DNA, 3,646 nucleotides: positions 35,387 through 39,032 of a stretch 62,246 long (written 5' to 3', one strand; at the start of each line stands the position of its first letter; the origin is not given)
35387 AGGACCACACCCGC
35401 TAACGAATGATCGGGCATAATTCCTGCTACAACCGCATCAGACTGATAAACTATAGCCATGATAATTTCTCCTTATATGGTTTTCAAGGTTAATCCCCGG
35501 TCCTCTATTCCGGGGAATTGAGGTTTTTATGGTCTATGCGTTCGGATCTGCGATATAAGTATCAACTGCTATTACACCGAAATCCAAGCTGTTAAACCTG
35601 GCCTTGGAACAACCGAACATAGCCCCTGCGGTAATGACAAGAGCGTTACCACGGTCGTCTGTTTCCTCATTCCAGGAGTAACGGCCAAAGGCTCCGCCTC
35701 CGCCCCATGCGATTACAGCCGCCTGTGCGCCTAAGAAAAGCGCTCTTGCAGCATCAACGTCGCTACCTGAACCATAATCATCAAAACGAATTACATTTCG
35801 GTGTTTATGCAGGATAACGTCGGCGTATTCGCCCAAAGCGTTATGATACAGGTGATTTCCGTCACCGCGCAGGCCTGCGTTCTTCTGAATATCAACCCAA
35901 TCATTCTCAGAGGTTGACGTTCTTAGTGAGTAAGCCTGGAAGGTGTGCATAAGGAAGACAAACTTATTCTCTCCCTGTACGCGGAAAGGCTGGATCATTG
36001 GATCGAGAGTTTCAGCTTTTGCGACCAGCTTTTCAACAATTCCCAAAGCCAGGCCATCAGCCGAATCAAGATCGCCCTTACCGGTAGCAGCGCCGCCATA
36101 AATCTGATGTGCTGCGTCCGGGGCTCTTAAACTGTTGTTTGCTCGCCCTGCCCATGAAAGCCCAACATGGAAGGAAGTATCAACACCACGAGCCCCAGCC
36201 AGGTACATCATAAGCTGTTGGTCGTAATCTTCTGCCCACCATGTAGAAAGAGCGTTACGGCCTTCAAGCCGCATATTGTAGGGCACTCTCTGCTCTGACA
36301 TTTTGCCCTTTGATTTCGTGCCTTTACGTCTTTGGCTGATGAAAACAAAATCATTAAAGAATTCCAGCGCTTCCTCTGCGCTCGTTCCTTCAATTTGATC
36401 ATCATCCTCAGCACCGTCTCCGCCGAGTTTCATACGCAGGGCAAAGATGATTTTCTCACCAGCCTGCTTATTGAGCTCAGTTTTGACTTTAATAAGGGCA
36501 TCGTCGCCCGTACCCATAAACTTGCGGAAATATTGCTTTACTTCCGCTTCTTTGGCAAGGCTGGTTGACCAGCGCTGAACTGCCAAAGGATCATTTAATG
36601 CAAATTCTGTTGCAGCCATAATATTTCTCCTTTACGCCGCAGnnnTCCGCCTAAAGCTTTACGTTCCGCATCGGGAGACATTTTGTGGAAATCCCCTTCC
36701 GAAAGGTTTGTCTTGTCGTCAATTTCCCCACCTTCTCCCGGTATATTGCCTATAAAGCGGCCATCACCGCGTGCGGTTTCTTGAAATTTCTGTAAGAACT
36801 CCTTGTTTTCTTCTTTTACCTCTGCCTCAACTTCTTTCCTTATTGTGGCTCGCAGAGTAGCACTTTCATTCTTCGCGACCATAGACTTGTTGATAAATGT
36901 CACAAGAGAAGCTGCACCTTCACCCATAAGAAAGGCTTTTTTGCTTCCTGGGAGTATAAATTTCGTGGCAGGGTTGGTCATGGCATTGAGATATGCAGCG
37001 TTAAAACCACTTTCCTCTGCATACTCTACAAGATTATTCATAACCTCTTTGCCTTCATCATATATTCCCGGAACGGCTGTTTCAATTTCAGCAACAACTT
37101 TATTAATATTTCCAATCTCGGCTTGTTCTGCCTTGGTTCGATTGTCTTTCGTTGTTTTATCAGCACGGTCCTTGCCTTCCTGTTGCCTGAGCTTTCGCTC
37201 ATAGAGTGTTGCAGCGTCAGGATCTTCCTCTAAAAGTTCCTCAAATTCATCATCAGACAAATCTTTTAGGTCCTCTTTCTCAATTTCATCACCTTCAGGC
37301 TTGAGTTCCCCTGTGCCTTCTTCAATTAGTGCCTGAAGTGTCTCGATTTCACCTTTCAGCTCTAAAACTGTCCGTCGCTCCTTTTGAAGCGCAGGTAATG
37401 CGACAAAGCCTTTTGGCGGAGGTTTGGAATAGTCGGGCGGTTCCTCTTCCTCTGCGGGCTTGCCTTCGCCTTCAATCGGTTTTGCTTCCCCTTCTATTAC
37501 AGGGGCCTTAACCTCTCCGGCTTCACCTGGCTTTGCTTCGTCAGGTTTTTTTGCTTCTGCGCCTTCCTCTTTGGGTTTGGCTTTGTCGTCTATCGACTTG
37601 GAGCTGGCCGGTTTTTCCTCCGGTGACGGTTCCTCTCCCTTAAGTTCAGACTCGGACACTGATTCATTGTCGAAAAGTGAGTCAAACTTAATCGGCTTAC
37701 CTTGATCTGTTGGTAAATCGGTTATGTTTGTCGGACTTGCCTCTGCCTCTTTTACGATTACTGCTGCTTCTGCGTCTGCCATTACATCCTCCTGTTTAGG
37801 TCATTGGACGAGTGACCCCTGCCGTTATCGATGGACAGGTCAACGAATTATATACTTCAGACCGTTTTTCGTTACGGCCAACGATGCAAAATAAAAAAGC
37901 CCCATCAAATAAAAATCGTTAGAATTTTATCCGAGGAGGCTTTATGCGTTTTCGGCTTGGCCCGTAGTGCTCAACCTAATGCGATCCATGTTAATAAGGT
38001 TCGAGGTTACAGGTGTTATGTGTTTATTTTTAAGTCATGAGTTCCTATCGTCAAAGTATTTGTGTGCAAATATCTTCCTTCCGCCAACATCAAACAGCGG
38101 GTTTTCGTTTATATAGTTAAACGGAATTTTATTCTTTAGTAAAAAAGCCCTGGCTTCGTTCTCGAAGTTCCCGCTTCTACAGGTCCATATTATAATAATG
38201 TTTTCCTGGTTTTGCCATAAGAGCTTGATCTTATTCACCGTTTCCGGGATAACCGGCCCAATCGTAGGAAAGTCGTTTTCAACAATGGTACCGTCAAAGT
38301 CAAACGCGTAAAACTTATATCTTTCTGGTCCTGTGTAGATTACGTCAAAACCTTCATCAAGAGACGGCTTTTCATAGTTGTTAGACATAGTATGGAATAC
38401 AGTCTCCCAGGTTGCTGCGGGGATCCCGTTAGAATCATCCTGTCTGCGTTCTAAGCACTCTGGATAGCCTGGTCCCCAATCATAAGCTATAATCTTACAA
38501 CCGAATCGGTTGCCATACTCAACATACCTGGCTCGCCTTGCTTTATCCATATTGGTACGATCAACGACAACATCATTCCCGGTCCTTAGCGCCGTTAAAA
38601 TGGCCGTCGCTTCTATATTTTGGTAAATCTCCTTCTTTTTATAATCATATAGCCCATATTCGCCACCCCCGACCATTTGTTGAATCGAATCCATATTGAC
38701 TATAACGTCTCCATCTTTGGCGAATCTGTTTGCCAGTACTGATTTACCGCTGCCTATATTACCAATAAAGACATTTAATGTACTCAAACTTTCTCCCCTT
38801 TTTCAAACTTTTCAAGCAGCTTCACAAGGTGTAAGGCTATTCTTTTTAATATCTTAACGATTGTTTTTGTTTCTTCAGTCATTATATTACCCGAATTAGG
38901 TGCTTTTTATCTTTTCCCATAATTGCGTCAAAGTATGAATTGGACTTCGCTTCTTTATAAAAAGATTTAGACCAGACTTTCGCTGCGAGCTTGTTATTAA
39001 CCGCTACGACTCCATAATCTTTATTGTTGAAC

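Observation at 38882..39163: Twin-arginine (Tat) signal peptide fused to a truncated copy of the major capsid protein N-arm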

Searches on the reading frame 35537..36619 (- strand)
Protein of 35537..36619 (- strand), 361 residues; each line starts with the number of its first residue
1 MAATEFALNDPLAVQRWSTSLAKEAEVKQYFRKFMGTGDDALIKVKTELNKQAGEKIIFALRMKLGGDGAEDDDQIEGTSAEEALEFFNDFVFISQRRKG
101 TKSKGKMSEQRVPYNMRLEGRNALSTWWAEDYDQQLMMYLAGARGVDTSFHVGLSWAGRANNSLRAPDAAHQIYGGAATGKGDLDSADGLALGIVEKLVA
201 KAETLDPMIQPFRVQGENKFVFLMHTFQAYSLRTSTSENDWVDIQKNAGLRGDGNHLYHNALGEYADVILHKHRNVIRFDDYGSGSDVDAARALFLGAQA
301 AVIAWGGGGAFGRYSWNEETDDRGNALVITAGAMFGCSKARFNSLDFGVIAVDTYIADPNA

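Call 4: search_protein_families(library=pfam, proteins=[window:35537-36619:-], max_evalue=1)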
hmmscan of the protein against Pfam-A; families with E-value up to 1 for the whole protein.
window:35537-36619:- (361 aa): 1 family
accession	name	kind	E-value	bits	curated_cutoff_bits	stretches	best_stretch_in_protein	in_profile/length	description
PF13252.12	Phage_capsid_3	-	4.7e-50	171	23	1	6-356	2-374/376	Phage capsid protein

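Call 13: search_protein_families(library=phrogs, proteins=[window:35537-36619:-], max_evalue=0.1)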
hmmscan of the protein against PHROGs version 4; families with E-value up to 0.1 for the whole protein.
window:35537-36619:- (361 aa): 3 families
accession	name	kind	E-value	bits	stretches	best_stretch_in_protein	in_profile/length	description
phrog_334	-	head and packaging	5.2e-93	313.1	1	1-356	1-379/381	major head protein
phrog_13784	-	unknown function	4.3e-12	47.4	1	40-145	54-157/177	-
phrog_31117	-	unknown function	2e-05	25.9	1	291-355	38-107/110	-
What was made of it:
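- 35534..36619 (-): Major capsid protein gene, the family from which both cargo pieces derive. The N-arm source is 36485-36601 and the C-terminal source is 35564-35638. PF13252 E=5e-50 (call 4). phrog_334 E=5e-93 (call 13).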

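Call 31: search_dna_similar(query=window:35537-36619:-, collection=phages, mode=protein, max_evalue=1e-20, max_rows=25)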
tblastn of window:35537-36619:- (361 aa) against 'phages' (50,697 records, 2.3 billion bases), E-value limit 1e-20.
Records with a match: 70; places in all: 70; records where one place covers at least 80% of the query: 70.
Best place of each record, by identity: <60% 70.
By first word of the organism name: Ralstonia 31; Burkholderia 10; Klebsiella 6; Erwinia 5; Pseudomonas 4; Microcystis 3; Agrobacterium 2; Serratia 2; Sinorhizobium 2; Ochrobactrum 2; and 3 more.
By host as written in the record: Ralstonia pseudosolanacearum 6; Ralstonia solanacearum 5; Ralstonia pseudosolanacearum I-31 (MT043) 5; Ralstonia pseudosolanacearum I-15 (MT014) 4; - 4; Ralstonia pseudosolanacearum I-33 (MT061) 4; Burkholderia cenocepacia 4; Klebsiella pneumoniae NI9 3; and 23 more.
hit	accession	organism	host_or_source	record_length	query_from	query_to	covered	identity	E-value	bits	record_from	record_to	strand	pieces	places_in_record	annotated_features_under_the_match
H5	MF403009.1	Agrobacterium phage Atu_ph08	Agrobacterium tumefaciens C58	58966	1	361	100%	42.0%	4e-78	266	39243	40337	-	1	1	hypothetical protein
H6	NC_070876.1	Agrobacterium phage Atu_ph08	Agrobacterium tumefaciens C58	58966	1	361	100%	42.0%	4e-78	266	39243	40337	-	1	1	hypothetical protein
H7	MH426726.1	Erwinia phage Pavtok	Erwinia amylovora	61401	1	360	100%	41.7%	8e-78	265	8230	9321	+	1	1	putative major capsid protein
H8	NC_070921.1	Erwinia phage Pavtok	Erwinia amylovora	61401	1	360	100%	41.7%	8e-78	265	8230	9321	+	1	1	putative major capsid protein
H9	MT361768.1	Ralstonia phage RPZH6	Ralstonia pseudosolanacearum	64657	1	358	99%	41.5%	9e-77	263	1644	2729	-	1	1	major capsid protein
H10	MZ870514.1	Ralstonia phage RPZH3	Ralstonia solanacearum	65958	1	358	99%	41.5%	9e-77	263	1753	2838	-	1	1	major capsid protein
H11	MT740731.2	Ralstonia phage Claudette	Ralstonia pseudosolanacearum I-15 ...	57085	1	358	99%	41.5%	9e-77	262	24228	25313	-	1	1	major capsid protein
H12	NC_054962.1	Ralstonia phage Claudette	Ralstonia pseudosolanacearum I-15 ...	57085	1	358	99%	41.5%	9e-77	262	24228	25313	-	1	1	major head protein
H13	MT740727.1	Ralstonia phage Alix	Ralstonia pseudosolanacearum I-15 ...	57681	1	358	99%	41.5%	9e-77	262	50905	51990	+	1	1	major capsid protein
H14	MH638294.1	Ralstonia phage GP4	Ralstonia solanacearum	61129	1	358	99%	41.5%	9e-77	262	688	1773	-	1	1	major capsid protein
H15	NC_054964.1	Ralstonia phage GP4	Ralstonia solanacearum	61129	1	358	99%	41.5%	9e-77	262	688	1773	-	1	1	major head protein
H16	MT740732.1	Ralstonia phage Darius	Ralstonia pseudosolanacearum I-15 ...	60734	1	358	99%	41.5%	6e-76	260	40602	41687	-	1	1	major capsid protein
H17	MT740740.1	Ralstonia phage Gervaise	Ralstonia pseudosolanacearum I-15 ...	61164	1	358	99%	41.5%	6e-76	260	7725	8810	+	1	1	major capsid protein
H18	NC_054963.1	Ralstonia phage Gervaise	Ralstonia pseudosolanacearum I-15 ...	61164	1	358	99%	41.5%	6e-76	260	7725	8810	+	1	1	major head protein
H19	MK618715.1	Serratia phage Parlo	Serratia marcescens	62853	1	361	100%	41.0%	3e-77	264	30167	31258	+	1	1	major capsid protein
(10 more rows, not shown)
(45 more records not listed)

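Call 44: search_solved_structures(query=window:35537-36619:-, max_evalue=0.001, show_alignments=1)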
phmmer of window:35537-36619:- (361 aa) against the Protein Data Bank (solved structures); distinct sequences matched with E-value up to 0.001: 4.
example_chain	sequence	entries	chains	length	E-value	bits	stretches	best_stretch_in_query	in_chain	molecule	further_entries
8h89_A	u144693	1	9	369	1.3e-87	297.6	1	1-360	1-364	Major capsid protein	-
26de_S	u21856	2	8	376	1.5e-18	70.4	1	16-345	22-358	Major capsid protein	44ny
9vye_A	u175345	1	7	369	2.6e-18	69.6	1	12-343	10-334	Major capsid protein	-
7eel_A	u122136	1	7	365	3.3e-07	33.1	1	6-350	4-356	Major capsid proteins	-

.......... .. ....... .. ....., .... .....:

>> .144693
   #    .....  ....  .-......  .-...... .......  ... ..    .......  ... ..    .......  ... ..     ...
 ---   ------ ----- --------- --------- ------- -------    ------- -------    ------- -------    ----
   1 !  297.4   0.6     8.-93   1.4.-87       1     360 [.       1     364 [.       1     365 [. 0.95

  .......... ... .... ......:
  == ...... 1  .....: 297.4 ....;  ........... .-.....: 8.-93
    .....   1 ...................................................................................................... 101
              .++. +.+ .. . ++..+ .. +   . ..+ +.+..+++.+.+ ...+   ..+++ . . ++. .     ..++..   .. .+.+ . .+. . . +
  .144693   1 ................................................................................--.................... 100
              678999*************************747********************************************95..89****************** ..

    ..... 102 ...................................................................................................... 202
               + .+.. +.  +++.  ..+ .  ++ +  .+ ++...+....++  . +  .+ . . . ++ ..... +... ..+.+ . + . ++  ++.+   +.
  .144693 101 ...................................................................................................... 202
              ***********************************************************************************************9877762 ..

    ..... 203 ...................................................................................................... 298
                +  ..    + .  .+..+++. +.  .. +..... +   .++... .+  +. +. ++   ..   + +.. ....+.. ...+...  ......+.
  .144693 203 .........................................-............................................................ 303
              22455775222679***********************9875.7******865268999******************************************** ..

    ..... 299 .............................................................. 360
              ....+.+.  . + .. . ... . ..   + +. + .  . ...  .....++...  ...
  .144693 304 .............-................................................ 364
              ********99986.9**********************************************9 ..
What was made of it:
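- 35534..36619 (-): PDB 8h89 E=1e-87 (call 44).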

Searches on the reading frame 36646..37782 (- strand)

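Call 4: search_protein_families(library=pfam, proteins=[window:36646-37782:-], max_evalue=1)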
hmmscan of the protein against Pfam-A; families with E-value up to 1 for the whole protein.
window:36646-37782:- (379 aa): 1 family
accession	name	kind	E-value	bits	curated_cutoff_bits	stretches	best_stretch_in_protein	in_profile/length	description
PF06419.17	COG6_N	-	0.028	15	27.4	1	304-338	6-40/114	Conserved oligomeric complex COG6, N-terminal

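Call 13: search_protein_families(library=phrogs, proteins=[window:36646-37782:-], max_evalue=0.1)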
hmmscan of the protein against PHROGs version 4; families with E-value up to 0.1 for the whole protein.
window:36646-37782:- (379 aa): 0 families

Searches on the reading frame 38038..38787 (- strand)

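Call 4: search_protein_families(library=pfam, proteins=[window:38038-38787:-], max_evalue=1)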
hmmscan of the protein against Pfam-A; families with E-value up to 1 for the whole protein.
window:38038-38787:- (250 aa): 8 families
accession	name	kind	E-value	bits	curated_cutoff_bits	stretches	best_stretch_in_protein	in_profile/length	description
PF13671.12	AAA_33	-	2e-12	48.1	27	1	6-134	3-136/143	AAA domain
PF01121.26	CoaE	-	0.003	17.7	27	1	9-39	7-37/180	Dephospho-CoA kinase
PF10236.15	DAP3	-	0.012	15.3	23.1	1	6-82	27-108/311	Mitochondrial ribosomal death-associated protein 3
PF01712.25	dNK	-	0.1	12.8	27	1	9-37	5-33/203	Deoxynucleoside kinase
PF13238.12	AAA_18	-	0.11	13.4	29.4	1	8-76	4-78/128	AAA domain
PF00702.32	Hydrolase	-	0.2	12.4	26.4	1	158-187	2-26/191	haloacid dehalogenase-like hydrolase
PF04472.17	SepF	-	0.22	12.2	27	1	59-90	11-42/72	Cell division protein SepF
PF03193.22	RsgA_GTPase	-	0.41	10.9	30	1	4-31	108-135/174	RsgA GTPase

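Call 12: search_protein_families(library=ncbifam, proteins=[window:38038-38787:-], max_evalue=1)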
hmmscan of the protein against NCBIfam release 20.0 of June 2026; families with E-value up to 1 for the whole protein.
window:38038-38787:- (250 aa): 7 families
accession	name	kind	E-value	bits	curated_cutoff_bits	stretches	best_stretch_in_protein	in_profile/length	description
NF046079.1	HAD_phos_BT0820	equivalog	1e-14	55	165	1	160-249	3-96/137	BT0820 family HAD-type phosphatase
TIGR01663.1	PNK-3'Pase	equivalog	2.1e-09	36.4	502.8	1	6-152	368-499/520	bifunctional polynucleotide phosphatase/kinase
TIGR04075.1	bacter_Pnkp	equivalog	1.5e-05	23.4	750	1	3-119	9-121/851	polynucleotide kinase-phosphatase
NF002879.0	PRK03333.1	equivalog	0.00034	19.7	215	1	8-46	7-46/395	dephospho-CoA kinase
TIGR03574.1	selen_PSTK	equivalog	0.018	14.5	290.5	1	7-145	4-139/249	L-seryl-tRNA(Sec) kinase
TIGR01484.1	HAD-SF-IIB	subfamily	0.041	13.9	41.8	1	161-207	3-45/221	HAD-IIB family hydrolase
TIGR00099.1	Cof-subfamily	subfamily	0.084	12.4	137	1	160-247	2-82/256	Cof-type HAD-IIB family hydrolase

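Call 13: search_protein_families(library=phrogs, proteins=[window:38038-38787:-], max_evalue=0.1)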
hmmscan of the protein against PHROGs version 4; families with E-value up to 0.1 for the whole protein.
window:38038-38787:- (250 aa): 8 families
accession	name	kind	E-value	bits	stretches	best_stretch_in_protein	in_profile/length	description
phrog_505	-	other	3.8e-20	73.5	1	1-224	1-235/295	polynucleotide kinase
phrog_1238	-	moron, auxiliary metabolic gene and host takeover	6.5e-19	69.1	1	155-249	20-116/155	phosphoheptose isomerase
phrog_24386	-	unknown function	1.4e-11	45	1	158-249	4-99/339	-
phrog_2071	-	other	2.9e-09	38.1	1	2-103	16-116/282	ATPase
phrog_6931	-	unknown function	5.8e-06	26.7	1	2-90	185-279/343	-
phrog_36893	-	unknown function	0.00028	20.8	1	160-217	326-383/489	-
phrog_415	-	other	0.00058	20.6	1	154-226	18-111/218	polynucleotide kinase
phrog_4581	-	head and packaging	0.00059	20.3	1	3-123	125-243/395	terminase small subunit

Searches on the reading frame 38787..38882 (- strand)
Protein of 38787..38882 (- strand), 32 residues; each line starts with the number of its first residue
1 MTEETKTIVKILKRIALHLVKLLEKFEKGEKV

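Call 4: search_protein_families(library=pfam, proteins=[window:38787-38882:-], max_evalue=1)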
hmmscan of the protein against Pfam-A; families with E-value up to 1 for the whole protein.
window:38787-38882:- (32 aa): 0 families
